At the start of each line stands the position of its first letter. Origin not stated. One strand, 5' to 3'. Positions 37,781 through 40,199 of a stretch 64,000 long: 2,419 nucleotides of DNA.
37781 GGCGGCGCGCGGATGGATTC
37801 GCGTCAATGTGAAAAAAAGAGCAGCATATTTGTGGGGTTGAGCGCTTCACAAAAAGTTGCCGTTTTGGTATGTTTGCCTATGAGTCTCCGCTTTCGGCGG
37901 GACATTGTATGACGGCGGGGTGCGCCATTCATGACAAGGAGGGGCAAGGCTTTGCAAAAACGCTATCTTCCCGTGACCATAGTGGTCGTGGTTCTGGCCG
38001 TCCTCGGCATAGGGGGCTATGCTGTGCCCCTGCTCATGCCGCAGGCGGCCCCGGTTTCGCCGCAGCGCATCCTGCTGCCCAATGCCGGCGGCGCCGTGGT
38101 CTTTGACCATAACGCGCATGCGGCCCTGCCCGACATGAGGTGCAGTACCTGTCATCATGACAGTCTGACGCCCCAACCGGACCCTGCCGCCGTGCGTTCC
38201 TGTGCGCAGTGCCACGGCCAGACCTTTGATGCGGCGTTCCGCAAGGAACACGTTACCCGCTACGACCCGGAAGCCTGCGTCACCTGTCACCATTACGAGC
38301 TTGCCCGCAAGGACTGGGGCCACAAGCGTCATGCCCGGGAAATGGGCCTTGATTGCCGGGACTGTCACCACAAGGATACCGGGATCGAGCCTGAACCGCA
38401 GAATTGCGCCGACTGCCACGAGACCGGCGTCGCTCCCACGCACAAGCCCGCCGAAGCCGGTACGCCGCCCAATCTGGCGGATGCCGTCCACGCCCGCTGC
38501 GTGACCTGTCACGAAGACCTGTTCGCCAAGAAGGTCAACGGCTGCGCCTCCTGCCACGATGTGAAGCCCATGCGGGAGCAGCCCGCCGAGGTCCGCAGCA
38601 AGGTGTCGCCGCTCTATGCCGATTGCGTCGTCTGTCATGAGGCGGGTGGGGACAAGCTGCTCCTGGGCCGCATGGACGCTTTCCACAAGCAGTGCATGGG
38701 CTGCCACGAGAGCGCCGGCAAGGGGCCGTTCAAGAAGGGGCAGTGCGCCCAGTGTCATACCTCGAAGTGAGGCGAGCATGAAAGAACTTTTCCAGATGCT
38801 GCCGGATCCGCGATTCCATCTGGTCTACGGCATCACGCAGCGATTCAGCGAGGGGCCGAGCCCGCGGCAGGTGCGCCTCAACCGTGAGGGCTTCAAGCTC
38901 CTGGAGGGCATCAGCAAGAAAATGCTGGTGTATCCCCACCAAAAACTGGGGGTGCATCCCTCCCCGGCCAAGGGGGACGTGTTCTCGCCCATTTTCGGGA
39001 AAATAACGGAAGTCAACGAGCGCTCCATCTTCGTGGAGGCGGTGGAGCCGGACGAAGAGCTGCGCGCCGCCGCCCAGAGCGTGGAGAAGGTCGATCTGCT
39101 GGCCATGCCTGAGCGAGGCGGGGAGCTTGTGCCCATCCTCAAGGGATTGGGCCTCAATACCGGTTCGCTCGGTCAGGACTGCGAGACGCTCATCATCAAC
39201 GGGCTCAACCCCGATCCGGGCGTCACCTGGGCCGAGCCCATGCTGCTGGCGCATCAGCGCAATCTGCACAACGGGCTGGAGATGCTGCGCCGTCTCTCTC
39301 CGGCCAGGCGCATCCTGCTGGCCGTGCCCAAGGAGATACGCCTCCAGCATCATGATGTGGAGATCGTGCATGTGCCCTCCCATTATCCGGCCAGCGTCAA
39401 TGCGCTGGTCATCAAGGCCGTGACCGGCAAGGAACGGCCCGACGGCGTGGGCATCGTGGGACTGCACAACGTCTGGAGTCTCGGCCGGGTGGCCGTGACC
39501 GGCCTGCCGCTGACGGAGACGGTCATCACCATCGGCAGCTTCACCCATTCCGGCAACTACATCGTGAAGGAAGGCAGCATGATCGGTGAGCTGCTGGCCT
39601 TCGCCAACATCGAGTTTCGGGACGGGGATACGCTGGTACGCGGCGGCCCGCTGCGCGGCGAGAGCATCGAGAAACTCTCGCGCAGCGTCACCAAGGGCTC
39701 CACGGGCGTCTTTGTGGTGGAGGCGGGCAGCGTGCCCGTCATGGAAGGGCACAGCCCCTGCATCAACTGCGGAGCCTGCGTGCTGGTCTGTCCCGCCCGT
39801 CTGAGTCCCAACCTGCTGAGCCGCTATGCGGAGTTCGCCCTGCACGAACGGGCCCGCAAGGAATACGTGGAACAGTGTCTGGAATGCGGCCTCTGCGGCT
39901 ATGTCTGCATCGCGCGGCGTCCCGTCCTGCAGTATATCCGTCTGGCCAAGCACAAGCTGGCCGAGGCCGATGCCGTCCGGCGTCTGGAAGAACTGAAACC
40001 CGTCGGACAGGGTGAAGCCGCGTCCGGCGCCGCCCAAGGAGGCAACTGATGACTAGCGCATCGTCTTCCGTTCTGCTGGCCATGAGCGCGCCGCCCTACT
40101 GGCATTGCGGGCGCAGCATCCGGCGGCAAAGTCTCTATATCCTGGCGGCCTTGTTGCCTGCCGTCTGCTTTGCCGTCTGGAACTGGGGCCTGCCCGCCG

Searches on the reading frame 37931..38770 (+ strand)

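Call 79: search_protein_families(library=padloc, proteins=[P0030], max_evalue=0.01)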
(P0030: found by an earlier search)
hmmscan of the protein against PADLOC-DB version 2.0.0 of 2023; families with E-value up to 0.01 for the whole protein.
P0030 (528 aa): 1 family
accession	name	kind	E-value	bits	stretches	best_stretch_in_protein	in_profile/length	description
PDLC04134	mad2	-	1.6e-09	35.1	1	341-483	275-404/492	mads_2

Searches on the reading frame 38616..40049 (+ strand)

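Call 79: search_protein_families(library=padloc, proteins=[P0030], max_evalue=0.01)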
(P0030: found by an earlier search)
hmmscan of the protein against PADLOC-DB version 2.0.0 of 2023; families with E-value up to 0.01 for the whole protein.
P0030 (528 aa): 1 family
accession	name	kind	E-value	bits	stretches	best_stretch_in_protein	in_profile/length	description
PDLC04134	mad2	-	1.6e-09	35.1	1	341-483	275-404/492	mads_2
